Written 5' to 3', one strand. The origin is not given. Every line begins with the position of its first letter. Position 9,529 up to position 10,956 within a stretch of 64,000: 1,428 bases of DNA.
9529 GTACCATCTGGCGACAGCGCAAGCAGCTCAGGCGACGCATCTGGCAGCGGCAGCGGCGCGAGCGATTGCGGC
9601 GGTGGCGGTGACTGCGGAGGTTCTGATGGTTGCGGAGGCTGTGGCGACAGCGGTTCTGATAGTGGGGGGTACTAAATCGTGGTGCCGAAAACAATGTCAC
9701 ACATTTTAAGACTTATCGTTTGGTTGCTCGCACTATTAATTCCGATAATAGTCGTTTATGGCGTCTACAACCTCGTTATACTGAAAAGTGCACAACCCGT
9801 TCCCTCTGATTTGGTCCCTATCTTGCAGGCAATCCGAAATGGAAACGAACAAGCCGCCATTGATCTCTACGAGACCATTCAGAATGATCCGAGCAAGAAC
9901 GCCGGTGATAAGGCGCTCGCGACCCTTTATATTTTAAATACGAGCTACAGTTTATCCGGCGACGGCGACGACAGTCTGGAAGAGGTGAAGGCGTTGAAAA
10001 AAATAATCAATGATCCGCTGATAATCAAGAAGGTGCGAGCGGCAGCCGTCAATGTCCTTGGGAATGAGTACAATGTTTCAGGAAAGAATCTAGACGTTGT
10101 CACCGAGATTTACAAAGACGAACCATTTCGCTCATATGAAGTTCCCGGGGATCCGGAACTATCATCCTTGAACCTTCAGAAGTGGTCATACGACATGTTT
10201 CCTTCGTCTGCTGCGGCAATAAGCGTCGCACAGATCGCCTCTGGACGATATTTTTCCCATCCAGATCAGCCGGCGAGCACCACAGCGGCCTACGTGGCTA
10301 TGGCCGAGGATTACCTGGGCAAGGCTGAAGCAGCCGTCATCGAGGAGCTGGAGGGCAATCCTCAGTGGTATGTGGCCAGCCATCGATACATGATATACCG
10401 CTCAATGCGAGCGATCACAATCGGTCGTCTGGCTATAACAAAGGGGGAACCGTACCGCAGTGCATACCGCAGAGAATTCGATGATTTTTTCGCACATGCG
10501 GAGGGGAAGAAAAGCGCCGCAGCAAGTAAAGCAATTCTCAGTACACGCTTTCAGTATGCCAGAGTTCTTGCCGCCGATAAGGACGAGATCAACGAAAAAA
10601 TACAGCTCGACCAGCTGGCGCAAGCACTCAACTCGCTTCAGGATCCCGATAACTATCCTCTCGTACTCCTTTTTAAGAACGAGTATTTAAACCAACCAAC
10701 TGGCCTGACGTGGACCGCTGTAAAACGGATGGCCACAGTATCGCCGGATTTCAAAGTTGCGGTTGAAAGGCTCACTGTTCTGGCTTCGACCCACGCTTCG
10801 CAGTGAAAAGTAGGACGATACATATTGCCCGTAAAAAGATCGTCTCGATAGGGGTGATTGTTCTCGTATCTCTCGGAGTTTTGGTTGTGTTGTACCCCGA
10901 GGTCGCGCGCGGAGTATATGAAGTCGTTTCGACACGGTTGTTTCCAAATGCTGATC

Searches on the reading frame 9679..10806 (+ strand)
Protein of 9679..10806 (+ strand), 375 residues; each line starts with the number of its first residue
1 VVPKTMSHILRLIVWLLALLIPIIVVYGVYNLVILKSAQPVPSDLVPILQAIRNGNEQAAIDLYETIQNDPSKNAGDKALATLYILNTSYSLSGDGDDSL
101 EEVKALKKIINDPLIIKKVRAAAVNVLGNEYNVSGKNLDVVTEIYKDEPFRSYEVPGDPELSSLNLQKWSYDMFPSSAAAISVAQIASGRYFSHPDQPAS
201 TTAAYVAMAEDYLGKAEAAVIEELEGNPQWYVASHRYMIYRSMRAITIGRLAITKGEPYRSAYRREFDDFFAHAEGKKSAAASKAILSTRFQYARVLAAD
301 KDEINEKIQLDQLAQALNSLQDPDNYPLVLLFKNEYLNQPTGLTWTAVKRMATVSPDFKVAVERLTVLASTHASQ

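Call 6: search_protein_families(library=pfam, proteins=[window:9679-10806:+], max_evalue=0.01)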
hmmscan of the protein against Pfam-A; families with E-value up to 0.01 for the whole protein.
window:9679-10806:+ (375 aa): 0 families

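Call 7: search_protein_families(library=ncbifam, proteins=[window:9679-10806:+], max_evalue=0.01)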
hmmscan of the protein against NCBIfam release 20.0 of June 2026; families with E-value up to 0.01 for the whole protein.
window:9679-10806:+ (375 aa): 0 families

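Call 47: search_solved_structures(query=A5, max_evalue=10)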
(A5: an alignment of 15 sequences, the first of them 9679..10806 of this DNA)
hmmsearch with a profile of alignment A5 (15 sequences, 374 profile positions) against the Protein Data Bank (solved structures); distinct sequences matched with E-value up to 10: 11.
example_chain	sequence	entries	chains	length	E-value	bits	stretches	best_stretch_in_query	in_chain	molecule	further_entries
7obi_A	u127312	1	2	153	0.00031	23.2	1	54-103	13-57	CTPR-rv4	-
9gzg_A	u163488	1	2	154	0.00066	22.1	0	53-82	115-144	Engineered CTPR protein with glutamic acids for conductivity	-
3kd7_A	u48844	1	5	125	0.0014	21.1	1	48-82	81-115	CTPR390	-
1na0_A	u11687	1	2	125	0.019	17.3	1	53-82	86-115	designed protein CTPR3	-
1na3_A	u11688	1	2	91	0.061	15.6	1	53-82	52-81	designed protein CTPR2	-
6v8e_A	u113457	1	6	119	0.13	14.6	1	53-82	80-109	Designed protein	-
2avp_A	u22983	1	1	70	0.16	14.2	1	53-103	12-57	synthetic consensus TPR protein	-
5hrz_A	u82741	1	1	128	0.16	14.2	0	53-82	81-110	TPR domain protein 1na0C3_3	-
9cm5_B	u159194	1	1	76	1.4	11.2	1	42-96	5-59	De Novo Minibinder fzd48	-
7unh_A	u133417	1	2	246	5.8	9.1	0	16-75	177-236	SP2 designed chlorophyll dimer protein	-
7uni_A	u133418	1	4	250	6.7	8.9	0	12-66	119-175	SP2-ZnPPaM designed chlorophyll dimer protein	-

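Call 80: predict_structure(alignment_id=A9)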
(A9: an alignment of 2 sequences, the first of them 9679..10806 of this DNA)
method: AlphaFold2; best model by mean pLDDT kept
length: 375 residues; sequences in the alignment: 2
mean_pLDDT: 76.0   pTM: 0.69
mean pLDDT of the five models: 76.0, 73.1, 71.2, 67.5, 59.6
residues with pLDDT >= 90: 57; 70-90: 226; 50-70: 61; < 50: 31
segments of 3 or more residues with pLDDT < 50: 1-4, 25-40, 89-94, 372-375
pLDDT, mean of each block of 10 residues (from residue 1): 52 70 47 31 65 67 86 83 65 56 85 78 77 70 85 84 87 80 84 75 87 86 68 68 87 76 89 82 84 91 94 93 77 71 78 95 78 44
secondary structure, 60 per line:
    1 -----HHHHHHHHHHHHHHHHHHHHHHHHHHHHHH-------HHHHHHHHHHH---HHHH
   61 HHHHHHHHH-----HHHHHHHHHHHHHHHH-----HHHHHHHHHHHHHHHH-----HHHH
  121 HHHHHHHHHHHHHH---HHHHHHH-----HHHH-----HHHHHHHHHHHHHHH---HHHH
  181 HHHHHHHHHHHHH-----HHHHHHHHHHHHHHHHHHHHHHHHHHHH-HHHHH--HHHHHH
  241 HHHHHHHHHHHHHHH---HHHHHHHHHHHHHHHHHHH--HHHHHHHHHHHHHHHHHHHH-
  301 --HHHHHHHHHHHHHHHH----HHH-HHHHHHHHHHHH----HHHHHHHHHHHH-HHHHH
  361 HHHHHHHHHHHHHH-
elements in order: H6-35 H43-53 H57-69 H75-90 H96-111 H117-134 H138-144 H150-153 H159-173 H177-193 H199-226 H228-232 H235-255 H259-277 H280-299 H303-318 H327-338 H343-354 H356-374

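Call 82: fold_search(model_id=the predicted structure, library=pdb)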
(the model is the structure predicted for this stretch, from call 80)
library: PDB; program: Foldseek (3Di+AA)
matches with E <= 10: 1152; with E <= 0.001: 0
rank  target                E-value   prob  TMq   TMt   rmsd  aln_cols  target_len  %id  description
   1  4gpk_A                1.1e-02  1.00  0.41  0.45  10.2       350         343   12  Crystal structure of NprR in complex with its cognate peptide NprX (released 2013-07-03)
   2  4gpk_I                1.3e-02  1.00  0.42  0.45  10.4       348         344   12  Crystal structure of NprR in complex with its cognate peptide NprX (released 2013-07-03)
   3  3lca_A                1.6e-02  1.00  0.34  0.28  14.7       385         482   11  Structure of Tom71 complexed with Hsp70 Ssa1 C terminal tail indicating conformational plasticity (released 2010-12-22)
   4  8rsv_B                1.7e-02  1.00  0.35  0.36  11.5       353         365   12  Rap from bacteriophage Phi3T in presence of pheromone RRGHTAS (released 2024-07-24)
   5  4gpk_E                2.6e-02  1.00  0.33  0.36  12.4       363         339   12  Crystal structure of NprR in complex with its cognate peptide NprX (released 2013-07-03)
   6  9up5_B                2.7e-02  0.99  0.25  0.28  17.1       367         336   12  Crystal structure of LapB from Klebsiella pneumoniae (released 2026-03-04)
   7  9up5_A                2.9e-02  0.98  0.25  0.27  18.7       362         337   11  Crystal structure of LapB from Klebsiella pneumoniae (released 2026-03-04)
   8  4gpk_F                3.1e-02  0.98  0.27  0.29  14.5       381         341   13  Crystal structure of NprR in complex with its cognate peptide NprX (released 2013-07-03)
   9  4gpk_L                3.3e-02  0.99  0.29  0.31  14.1       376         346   14  Crystal structure of NprR in complex with its cognate peptide NprX (released 2013-07-03)
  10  3fp3                  3.5e-02  0.99  0.33  0.27  15.6       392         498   10  Crystal structure of Tom71 (released 2009-07-28)
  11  4gpk_H                3.6e-02  1.00  0.42  0.46  10.2       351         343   12  Crystal structure of NprR in complex with its cognate peptide NprX (released 2013-07-03)
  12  1hz4                  3.8e-02  0.97  0.27  0.28  11.4       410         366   10  CRYSTAL STRUCTURE OF TRANSCRIPTION FACTOR MALT DOMAIN III (released 2001-11-28)
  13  7t6d_B                3.8e-02  0.91  0.23  0.22  19.8       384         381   13  CryoEM structure of the YejM/LapB complex (released 2022-08-17)
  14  5ctr_B                3.9e-02  0.91  0.24  0.27  18.2       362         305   18  Crystal structure of human SART3 HAT-C domain-human USP4 DUSP-UBL domain complex (released 2016-04-27)
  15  8rtc_A                5.2e-02  1.00  0.39  0.41   9.7       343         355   12  Rap from bacteriophage Phi3T in presence of pheromone RGHTS (released 2024-07-24)
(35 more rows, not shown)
